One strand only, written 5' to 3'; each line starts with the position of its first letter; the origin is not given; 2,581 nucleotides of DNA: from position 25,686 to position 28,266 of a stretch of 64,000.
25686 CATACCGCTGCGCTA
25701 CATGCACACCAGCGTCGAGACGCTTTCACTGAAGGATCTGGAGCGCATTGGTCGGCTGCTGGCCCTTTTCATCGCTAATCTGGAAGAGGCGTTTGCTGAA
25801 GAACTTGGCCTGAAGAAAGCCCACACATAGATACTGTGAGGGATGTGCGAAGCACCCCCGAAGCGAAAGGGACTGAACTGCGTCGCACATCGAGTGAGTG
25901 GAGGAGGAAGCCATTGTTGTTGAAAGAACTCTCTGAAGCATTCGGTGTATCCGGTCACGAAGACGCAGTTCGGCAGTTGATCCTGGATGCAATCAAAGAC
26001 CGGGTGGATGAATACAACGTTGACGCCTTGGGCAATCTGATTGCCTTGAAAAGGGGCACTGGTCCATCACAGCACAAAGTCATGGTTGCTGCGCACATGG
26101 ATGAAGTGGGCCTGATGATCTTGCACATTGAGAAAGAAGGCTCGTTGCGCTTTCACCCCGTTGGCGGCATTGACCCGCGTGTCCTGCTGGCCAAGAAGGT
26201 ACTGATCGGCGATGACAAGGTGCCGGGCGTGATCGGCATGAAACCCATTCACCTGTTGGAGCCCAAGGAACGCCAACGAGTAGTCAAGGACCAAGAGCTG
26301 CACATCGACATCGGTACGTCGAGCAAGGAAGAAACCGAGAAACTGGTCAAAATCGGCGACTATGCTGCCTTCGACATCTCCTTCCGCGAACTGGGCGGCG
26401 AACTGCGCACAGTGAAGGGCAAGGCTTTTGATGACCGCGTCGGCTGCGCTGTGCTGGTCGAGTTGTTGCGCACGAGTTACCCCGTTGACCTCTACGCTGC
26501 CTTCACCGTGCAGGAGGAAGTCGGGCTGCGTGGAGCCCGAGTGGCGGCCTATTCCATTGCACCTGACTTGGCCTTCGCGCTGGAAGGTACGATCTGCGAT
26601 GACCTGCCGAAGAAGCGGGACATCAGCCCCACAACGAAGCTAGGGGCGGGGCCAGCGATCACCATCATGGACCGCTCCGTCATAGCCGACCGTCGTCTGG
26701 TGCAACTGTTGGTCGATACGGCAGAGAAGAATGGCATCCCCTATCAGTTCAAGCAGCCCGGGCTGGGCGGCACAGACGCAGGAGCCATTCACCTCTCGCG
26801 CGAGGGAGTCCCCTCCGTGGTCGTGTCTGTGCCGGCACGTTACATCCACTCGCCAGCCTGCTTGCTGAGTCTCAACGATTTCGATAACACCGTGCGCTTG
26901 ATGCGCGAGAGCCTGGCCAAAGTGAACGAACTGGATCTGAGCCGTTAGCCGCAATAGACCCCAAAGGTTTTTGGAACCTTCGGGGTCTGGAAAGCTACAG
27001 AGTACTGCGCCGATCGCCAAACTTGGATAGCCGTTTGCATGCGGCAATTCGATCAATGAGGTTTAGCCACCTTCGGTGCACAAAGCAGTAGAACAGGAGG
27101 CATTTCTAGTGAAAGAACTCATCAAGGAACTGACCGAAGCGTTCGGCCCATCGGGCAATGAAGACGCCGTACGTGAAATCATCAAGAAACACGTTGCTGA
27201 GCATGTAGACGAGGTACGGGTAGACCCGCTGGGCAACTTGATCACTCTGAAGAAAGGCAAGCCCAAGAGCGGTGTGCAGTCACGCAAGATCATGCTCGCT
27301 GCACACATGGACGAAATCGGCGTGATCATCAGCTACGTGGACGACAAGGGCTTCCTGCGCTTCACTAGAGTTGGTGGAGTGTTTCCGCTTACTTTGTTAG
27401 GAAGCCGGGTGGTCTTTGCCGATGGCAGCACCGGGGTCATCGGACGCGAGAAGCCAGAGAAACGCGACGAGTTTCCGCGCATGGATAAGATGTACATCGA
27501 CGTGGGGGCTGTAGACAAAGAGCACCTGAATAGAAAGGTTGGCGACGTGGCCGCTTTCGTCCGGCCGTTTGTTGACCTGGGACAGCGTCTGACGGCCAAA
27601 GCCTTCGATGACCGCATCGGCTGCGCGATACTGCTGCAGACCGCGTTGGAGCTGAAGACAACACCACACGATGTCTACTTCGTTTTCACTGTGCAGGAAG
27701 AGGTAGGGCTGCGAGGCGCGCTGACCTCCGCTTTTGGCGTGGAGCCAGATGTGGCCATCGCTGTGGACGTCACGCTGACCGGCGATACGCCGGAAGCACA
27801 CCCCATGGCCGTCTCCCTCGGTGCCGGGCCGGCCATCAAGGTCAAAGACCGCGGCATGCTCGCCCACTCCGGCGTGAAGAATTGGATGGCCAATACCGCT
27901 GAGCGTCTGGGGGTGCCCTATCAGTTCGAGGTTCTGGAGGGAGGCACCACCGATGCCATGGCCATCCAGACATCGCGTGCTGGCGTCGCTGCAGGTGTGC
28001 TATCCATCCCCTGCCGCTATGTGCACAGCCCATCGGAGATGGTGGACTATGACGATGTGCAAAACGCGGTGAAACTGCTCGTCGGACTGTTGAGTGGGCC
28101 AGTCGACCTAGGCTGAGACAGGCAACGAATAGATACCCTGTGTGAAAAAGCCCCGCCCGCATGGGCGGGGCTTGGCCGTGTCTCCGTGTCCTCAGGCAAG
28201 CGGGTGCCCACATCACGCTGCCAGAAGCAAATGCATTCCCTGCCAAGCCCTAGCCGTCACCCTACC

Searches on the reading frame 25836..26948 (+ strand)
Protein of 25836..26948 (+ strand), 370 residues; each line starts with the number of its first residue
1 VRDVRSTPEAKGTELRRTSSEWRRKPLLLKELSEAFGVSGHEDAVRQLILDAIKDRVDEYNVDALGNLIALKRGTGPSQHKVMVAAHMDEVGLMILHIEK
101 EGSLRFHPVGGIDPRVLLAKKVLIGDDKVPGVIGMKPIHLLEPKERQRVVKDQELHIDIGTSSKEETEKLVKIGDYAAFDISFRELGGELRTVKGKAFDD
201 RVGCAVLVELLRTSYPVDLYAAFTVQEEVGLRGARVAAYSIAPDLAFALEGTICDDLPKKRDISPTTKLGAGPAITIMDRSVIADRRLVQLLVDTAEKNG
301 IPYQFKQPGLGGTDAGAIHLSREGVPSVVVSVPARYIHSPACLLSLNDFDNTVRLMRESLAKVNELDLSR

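Call 59: search_protein_families(library=pfam, proteins=[window:25836-26948:+], max_evalue=0.00001)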
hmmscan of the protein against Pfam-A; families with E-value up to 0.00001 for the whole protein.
window:25836-26948:+ (370 aa): 2 families
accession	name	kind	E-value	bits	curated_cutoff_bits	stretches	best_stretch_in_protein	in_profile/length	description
PF05343.19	Peptidase_M42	-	3.3e-97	325.5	23.2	1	66-355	1-292/292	M42 glutamyl aminopeptidase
PF01546.33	Peptidase_M20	-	5.7e-07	30.1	24.6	1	205-360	44-204/206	Peptidase family M20/M25/M40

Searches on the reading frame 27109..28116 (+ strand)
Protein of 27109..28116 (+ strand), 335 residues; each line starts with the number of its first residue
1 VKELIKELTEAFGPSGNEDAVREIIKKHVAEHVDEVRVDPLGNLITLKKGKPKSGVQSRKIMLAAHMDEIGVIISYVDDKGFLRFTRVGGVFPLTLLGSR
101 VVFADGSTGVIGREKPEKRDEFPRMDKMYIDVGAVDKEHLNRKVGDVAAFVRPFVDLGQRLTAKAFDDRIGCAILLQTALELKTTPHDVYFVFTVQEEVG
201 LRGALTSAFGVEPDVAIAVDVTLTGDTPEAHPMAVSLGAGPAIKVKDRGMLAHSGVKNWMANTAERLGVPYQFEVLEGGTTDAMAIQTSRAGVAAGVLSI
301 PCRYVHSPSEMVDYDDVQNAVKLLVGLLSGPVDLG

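Call 59: search_protein_families(library=pfam, proteins=[window:27109-28116:+], max_evalue=0.00001)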
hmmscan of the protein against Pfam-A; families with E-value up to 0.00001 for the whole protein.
window:27109-28116:+ (335 aa): 2 families
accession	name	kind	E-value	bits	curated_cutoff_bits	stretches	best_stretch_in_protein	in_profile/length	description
PF05343.19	Peptidase_M42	-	1.6e-88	297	23.2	1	42-323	1-292/292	M42 glutamyl aminopeptidase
PF01546.33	Peptidase_M20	-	4e-10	40.4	24.6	1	166-328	34-204/206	Peptidase family M20/M25/M40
